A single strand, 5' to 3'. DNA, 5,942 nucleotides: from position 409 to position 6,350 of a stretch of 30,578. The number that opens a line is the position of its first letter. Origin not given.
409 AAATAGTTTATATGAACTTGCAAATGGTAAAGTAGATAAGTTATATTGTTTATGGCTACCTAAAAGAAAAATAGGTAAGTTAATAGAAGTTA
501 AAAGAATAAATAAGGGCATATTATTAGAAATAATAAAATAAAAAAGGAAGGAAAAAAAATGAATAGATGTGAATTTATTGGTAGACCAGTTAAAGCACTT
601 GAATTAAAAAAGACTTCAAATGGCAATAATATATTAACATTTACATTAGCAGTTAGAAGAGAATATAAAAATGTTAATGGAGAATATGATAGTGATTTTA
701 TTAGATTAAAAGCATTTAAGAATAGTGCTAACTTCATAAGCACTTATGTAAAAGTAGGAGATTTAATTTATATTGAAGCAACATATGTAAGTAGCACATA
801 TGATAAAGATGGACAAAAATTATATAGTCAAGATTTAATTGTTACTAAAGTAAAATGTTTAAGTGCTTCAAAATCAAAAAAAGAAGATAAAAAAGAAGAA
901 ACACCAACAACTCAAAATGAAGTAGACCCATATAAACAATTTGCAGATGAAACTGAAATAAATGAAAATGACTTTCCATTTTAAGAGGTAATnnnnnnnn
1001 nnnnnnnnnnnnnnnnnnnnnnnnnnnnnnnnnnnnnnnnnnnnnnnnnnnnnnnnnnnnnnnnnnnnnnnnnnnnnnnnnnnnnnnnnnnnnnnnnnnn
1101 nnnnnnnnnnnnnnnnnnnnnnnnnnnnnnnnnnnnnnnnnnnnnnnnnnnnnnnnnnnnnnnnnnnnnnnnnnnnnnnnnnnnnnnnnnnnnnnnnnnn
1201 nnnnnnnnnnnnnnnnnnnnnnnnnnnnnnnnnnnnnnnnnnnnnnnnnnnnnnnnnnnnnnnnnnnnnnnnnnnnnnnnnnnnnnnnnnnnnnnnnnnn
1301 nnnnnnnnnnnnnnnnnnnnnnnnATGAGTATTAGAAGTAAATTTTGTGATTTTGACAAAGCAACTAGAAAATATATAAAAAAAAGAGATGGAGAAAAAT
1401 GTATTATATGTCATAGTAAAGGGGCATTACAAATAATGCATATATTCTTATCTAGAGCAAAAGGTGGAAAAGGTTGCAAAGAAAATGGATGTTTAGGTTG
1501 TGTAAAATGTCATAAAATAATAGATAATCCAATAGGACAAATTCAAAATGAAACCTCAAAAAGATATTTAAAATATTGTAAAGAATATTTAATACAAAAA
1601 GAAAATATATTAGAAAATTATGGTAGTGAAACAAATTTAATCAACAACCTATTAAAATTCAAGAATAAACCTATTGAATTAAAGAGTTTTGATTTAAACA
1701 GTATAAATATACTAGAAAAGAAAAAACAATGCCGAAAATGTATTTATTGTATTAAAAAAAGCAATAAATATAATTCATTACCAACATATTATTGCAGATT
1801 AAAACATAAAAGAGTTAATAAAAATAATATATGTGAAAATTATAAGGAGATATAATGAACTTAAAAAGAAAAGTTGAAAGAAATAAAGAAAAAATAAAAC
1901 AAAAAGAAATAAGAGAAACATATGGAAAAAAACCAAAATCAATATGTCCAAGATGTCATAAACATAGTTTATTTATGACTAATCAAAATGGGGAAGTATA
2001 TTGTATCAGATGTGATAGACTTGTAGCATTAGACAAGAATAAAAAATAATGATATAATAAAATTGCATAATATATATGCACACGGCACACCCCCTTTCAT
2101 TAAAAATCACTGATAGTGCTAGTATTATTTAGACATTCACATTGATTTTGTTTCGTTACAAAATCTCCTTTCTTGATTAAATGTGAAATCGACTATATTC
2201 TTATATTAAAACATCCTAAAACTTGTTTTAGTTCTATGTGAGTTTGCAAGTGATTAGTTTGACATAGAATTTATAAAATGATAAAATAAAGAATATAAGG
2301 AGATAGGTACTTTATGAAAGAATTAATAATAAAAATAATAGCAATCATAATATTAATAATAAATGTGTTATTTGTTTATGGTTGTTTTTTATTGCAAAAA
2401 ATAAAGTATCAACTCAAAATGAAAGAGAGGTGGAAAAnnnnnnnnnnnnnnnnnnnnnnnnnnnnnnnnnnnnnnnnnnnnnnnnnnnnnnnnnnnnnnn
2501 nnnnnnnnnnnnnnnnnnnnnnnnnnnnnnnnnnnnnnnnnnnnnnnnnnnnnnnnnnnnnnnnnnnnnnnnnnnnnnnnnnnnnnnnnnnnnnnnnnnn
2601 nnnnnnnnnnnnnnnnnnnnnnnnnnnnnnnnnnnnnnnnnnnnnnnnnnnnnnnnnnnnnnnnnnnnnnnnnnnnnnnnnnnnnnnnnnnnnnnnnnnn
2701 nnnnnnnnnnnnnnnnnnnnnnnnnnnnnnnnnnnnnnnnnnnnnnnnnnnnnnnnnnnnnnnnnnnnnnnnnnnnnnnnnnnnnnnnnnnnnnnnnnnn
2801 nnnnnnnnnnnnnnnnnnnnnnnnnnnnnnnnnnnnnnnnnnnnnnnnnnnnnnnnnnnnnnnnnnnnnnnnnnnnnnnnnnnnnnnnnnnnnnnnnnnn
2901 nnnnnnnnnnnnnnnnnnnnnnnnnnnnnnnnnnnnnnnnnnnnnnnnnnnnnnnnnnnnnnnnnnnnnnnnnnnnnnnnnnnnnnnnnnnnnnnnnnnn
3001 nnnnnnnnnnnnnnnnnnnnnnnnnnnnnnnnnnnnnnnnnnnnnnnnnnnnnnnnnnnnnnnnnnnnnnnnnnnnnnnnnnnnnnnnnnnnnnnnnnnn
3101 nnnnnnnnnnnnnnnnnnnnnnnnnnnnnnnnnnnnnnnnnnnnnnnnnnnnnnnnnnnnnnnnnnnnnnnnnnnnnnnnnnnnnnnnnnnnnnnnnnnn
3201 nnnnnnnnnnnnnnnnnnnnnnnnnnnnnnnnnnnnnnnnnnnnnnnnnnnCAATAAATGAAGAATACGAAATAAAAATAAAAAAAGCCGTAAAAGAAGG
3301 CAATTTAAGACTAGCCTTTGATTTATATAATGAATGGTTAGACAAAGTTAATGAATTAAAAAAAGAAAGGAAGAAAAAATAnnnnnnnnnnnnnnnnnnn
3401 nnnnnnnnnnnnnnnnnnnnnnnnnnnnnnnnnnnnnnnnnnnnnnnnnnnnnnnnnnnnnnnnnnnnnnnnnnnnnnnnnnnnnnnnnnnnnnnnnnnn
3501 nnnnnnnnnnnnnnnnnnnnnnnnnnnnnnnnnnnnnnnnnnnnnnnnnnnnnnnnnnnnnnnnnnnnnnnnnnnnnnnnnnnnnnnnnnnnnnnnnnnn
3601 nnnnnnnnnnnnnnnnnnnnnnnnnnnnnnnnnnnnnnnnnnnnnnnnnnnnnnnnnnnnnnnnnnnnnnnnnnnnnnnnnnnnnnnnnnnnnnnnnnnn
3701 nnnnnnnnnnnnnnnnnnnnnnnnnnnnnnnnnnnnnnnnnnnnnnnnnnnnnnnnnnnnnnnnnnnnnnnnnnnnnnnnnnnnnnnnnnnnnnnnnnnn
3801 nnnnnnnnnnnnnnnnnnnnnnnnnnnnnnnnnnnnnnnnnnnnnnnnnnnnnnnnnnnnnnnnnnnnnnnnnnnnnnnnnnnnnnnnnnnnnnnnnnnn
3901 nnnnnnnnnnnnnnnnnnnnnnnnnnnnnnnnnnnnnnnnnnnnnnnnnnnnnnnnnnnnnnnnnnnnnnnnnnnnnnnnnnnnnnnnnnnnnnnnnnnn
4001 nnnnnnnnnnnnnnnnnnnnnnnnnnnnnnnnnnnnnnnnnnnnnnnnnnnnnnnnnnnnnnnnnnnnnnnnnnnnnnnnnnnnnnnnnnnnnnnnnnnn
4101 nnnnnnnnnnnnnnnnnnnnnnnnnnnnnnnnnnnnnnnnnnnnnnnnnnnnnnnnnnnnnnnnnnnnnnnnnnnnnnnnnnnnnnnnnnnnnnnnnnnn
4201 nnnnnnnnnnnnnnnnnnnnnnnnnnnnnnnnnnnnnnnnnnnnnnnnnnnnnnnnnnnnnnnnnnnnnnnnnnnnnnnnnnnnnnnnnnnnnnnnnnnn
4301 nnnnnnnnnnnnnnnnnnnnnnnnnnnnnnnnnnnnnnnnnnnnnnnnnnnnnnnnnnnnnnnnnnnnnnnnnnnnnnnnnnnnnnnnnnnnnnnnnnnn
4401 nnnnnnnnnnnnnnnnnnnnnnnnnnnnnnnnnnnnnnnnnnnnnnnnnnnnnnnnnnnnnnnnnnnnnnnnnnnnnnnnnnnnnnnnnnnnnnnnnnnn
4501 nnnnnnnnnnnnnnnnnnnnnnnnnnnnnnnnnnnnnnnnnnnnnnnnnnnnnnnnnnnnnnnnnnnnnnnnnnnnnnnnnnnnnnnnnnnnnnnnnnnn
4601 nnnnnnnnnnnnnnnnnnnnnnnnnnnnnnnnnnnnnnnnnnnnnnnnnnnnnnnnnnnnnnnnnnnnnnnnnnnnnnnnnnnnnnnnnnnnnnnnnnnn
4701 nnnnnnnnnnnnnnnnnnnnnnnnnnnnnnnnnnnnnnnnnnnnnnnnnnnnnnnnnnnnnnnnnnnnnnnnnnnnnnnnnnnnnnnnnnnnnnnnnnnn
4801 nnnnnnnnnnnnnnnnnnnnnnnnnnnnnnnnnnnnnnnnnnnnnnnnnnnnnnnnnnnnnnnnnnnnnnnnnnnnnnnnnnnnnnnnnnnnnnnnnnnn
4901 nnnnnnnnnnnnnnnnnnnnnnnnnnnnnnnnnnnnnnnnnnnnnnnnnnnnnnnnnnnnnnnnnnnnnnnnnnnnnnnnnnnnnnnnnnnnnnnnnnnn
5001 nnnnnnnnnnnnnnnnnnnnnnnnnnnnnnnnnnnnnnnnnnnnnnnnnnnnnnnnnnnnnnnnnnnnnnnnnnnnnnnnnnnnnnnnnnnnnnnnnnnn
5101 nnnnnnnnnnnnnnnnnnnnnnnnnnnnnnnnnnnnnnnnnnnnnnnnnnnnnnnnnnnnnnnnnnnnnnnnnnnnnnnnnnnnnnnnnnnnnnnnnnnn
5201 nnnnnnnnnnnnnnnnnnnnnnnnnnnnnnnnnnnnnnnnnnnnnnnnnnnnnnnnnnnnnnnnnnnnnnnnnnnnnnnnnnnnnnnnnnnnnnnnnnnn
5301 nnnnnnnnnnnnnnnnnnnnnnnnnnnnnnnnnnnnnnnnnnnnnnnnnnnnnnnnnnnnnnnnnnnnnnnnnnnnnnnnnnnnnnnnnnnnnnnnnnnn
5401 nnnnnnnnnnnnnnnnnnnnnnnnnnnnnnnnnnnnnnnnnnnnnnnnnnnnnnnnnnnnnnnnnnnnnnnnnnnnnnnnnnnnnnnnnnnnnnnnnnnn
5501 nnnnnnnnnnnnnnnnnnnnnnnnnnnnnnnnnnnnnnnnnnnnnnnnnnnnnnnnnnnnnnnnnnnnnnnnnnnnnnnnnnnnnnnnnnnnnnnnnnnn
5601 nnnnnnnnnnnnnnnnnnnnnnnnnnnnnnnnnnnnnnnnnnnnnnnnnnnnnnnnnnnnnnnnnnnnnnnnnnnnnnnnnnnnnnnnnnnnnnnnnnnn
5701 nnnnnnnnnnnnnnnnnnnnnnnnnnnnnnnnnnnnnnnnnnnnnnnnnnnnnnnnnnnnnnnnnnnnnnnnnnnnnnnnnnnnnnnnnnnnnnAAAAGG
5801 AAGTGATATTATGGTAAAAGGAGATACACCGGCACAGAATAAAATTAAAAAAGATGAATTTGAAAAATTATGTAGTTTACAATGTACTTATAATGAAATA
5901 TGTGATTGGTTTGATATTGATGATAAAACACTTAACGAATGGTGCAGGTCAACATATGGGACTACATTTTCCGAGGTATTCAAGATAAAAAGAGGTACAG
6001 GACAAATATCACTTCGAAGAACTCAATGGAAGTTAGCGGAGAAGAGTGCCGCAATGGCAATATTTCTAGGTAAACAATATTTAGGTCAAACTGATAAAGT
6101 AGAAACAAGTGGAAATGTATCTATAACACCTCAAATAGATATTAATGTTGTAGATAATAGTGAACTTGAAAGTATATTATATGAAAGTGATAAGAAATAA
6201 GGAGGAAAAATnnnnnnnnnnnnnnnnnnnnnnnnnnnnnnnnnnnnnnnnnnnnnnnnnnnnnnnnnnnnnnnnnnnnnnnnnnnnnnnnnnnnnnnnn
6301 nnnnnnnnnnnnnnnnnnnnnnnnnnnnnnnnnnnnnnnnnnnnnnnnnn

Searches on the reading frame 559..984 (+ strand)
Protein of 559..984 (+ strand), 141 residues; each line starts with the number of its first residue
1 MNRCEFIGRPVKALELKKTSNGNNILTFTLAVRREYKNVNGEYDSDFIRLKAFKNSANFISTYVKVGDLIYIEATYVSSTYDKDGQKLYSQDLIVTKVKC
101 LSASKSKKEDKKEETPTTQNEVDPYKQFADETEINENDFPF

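Call 15: search_protein_families(library=pfam, proteins=[window:559-984:+], max_evalue=0.01)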
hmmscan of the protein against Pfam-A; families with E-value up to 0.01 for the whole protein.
window:559-984:+ (141 aa): 1 family
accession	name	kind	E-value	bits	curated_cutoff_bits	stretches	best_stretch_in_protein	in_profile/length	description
PF00436.31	SSB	-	1.5e-19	70.4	26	1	1-100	1-103/104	Single-strand binding protein family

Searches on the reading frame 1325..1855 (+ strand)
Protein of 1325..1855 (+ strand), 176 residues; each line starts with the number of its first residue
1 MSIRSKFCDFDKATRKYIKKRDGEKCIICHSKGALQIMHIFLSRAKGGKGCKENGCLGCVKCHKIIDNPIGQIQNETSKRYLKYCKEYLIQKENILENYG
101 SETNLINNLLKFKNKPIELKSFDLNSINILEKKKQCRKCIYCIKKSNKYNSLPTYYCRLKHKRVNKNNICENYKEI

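Call 15: search_protein_families(library=pfam, proteins=[window:1325-1855:+], max_evalue=0.01)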
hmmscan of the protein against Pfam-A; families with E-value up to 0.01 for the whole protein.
window:1325-1855:+ (176 aa): 0 families

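Call 89: search_protein_families(library=phrogs, proteins=[window:1325-1855:+], max_evalue=0.001)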
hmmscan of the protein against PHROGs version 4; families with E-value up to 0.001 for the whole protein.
window:1325-1855:+ (176 aa): 5 families
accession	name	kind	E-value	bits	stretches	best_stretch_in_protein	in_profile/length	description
phrog_7370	-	DNA, RNA and nucleotide metabolism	4.8e-11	43.8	1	4-90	22-108/115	HNH endonuclease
phrog_7785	-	DNA, RNA and nucleotide metabolism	2.8e-05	25.1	1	9-65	56-110/147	HNH endonuclease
phrog_740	-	DNA, RNA and nucleotide metabolism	0.00019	21.5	1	2-67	17-85/332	HNH endonuclease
phrog_131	-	DNA, RNA and nucleotide metabolism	0.00071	20.7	0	16-82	33-107/131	HNH endonuclease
phrog_24030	-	DNA, RNA and nucleotide metabolism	0.00092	19.6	1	15-71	10-67/342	RNA ligase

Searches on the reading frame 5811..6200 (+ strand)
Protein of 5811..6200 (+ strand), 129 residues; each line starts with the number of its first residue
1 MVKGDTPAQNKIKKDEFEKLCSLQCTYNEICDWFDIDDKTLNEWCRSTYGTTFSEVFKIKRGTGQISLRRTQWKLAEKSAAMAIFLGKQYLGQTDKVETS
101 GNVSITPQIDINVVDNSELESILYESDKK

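Call 89: search_protein_families(library=phrogs, proteins=[window:5811-6200:+], max_evalue=0.001)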
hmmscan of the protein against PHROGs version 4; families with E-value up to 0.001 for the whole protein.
window:5811-6200:+ (129 aa): 2 families
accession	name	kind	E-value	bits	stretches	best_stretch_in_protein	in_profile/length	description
phrog_309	-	head and packaging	7.1e-07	30.5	1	12-97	144-254/319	terminase small subunit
phrog_606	-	head and packaging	1.3e-05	26.3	1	22-120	67-158/167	terminase small subunit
